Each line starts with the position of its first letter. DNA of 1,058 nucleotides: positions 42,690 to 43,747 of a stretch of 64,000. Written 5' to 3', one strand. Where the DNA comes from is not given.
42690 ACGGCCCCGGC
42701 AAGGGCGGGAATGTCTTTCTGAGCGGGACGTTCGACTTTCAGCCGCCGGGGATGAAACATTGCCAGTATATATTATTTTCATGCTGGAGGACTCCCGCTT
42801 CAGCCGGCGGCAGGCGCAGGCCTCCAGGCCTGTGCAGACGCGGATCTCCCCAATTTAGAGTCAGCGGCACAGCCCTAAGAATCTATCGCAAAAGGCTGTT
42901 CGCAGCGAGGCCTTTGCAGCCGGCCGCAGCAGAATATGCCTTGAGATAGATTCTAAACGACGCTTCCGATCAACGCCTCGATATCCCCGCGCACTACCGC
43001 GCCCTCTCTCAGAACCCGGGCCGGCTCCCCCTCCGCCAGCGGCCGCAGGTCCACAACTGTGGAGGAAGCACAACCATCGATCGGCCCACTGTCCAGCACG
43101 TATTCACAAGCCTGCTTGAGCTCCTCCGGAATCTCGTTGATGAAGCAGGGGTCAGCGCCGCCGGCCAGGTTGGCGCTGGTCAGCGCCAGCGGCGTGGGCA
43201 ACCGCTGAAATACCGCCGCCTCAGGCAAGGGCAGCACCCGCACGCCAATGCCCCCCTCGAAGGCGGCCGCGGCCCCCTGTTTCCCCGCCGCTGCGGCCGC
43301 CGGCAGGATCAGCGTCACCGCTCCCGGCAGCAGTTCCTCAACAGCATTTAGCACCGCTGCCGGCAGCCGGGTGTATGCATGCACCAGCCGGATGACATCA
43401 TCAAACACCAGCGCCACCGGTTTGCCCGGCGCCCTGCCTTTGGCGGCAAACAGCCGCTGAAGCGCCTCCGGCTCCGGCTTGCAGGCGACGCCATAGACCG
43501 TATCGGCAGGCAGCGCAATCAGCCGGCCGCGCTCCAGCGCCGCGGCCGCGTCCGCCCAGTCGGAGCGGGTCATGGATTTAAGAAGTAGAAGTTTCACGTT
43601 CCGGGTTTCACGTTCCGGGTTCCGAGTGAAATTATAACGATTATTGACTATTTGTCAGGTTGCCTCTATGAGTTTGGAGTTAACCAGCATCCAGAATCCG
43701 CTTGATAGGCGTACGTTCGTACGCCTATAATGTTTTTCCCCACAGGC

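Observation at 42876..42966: MITE-like hairpin element with terminal inverted repeats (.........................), 3 full + 2 degenerate copies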

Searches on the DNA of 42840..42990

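Call 64: search_rna_families(source=window, start=42840, end=42990, threshold=evalue, max_evalue=10)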
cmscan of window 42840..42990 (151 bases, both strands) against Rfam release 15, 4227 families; matches with E-value up to 10: 2.
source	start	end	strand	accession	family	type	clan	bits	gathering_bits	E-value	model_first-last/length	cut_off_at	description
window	42880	42954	+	RF03368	mir-1822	Gene; miRNA;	-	12.5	73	5.8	1-61/61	no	mir-1822 microRNA precursor family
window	42865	42892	+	RF02448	SpR20_sRNA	Gene; sRNA;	-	11.4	45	4.4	1-45/45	no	Streptococcus sRNA SpR20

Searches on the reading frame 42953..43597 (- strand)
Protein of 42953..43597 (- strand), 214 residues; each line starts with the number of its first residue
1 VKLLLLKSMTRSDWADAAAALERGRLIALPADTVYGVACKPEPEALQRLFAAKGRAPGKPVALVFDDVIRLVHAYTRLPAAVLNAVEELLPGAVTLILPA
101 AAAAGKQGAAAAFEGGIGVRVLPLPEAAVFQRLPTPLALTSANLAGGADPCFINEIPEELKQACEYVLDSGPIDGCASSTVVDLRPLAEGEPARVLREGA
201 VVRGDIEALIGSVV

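Call 17: find_encoding_contigs(protein=window:42953-43597:-, flank=10000, max_places=10)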
Protein window:42953-43597:- (214 aa): no gene with exactly this product is on record in the collection.

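Call 19: search_protein_families(library=pfam, proteins=[window:42953-43597:-])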
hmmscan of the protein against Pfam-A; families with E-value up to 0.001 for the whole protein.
window:42953-43597:- (214 aa): 1 family
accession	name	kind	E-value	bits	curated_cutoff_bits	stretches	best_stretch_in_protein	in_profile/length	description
PF01300.24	Sua5_yciO_yrdC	-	5.6e-33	114.4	25.1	1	20-199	2-178/178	Telomere recombination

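Call 43: find_homologous_proteins(query=window:42953-43597:-, max_evalue=1e-40)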
Query window:42953-43597:- (214 aa): 17 proteins with E <= 1e-40 among 8000 candidates.
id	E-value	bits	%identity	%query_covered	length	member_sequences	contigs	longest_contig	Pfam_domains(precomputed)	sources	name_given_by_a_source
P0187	1.3e-124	431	100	96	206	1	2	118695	PF01300.25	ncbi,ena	-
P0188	6.1e-99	348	74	100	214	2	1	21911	PF01300.25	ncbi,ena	-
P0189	1.5e-96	340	77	96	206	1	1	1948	PF01300.25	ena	-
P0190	7.3e-96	338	76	98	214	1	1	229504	PF01300.25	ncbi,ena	-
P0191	1.9e-92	326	72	100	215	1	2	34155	PF01300.25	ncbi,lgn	-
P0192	4.0e-87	309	69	100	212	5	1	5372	PF01300.25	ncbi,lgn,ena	-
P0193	1.1e-82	295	66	100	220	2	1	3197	PF01300.25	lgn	-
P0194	6.2e-79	282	66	98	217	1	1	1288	PF01300.25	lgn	-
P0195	1.7e-77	278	62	98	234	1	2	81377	PF01300.25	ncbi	ncbi:MAG: L-threonylcarbamoyladenylate synthase [Thermoleophilia bacterium]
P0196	1.4e-75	271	66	99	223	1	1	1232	PF01300.25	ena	-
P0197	1.5e-75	271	66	93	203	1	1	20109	PF01300.25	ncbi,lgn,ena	-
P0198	4.4e-74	266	59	100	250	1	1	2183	PF01300.25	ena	-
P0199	3.4e-71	257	60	95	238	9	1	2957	PF01300.25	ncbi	-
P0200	3.7e-71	257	58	97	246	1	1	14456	PF01300.25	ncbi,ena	-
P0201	8.2e-56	207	51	98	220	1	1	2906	PF01300.25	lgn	-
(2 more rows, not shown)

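Call 44: find_encoding_contigs(protein=P0190, flank=10000, max_places=2)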
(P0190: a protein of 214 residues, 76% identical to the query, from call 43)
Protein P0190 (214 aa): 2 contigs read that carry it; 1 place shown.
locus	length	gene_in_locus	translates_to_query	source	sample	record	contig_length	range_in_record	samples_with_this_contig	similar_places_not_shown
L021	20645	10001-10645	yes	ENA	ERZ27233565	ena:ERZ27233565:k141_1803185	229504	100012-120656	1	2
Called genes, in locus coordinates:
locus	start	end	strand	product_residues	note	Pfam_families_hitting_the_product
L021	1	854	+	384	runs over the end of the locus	PF07992:Pyr_redox_2, PF21706:FCSD_central (weak)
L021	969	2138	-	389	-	PF03773:ArsP_1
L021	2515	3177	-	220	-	-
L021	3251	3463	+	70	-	PF01197:Ribosomal_L31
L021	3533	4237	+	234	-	PF02511:Thy1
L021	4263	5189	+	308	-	PF07136:DUF1385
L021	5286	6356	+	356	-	PF03462:PCRF, PF00472:RF-1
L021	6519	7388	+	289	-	PF17827:PrmC_N, PF00891:Methyltransf_2 (weak), PF03602:Cons_hypoth95, PF01170:UPF0020 (weak), PF05175:MTS, PF13847:Methyltransf_31, PF08242:Methyltransf_12, PF13649:Methyltransf_25, +3 more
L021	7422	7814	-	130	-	-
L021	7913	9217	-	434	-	PF00817:IMS, PF11798:IMS_HHH (weak), PF11799:IMS_C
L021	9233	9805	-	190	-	PF00717:Peptidase_S24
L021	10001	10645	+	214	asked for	PF01300:Sua5_yciO_yrdC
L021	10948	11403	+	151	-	PF02502:LacAB_rpiB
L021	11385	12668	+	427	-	PF00464:SHMT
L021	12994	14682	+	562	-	-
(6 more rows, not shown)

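Call 45: find_encoding_contigs(protein=P0188, flank=10000, max_places=2)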
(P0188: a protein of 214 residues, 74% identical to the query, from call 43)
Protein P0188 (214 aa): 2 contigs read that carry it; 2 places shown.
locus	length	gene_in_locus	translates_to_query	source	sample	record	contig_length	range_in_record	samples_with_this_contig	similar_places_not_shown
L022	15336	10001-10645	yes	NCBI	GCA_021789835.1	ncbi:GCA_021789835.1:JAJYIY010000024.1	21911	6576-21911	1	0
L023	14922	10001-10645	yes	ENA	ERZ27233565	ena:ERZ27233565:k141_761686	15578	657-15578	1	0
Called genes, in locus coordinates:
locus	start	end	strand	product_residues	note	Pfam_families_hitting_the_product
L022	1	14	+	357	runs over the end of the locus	PF03462:PCRF, PF00472:RF-1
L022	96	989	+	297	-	PF17827:PrmC_N, PF03602:Cons_hypoth95 (weak), PF05175:MTS, PF06325:PrmA (weak), PF01170:UPF0020 (weak), PF08241:Methyltransf_11 (weak), PF13649:Methyltransf_25, PF13847:Methyltransf_31, +2 more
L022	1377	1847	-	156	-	-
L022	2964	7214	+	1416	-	-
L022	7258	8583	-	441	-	PF00817:IMS, PF11798:IMS_HHH (weak), PF11799:IMS_C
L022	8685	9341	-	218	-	PF00717:Peptidase_S24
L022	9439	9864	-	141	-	PF03795:YCII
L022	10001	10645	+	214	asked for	PF01300:Sua5_yciO_yrdC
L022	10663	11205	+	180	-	PF01451:LMWPc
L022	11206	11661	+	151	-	PF02502:LacAB_rpiB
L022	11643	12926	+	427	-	PF00464:SHMT, PF00155:Aminotran_1_2 (weak)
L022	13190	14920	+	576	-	-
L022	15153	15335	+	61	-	?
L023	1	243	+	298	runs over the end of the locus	?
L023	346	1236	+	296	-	PF17827:PrmC_N, PF03602:Cons_hypoth95 (weak), PF05175:MTS, PF06325:PrmA (weak), PF01170:UPF0020 (weak), PF08242:Methyltransf_12 (weak), PF13649:Methyltransf_25, PF13847:Methyltransf_31, +2 more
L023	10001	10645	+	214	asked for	PF01300:Sua5_yciO_yrdC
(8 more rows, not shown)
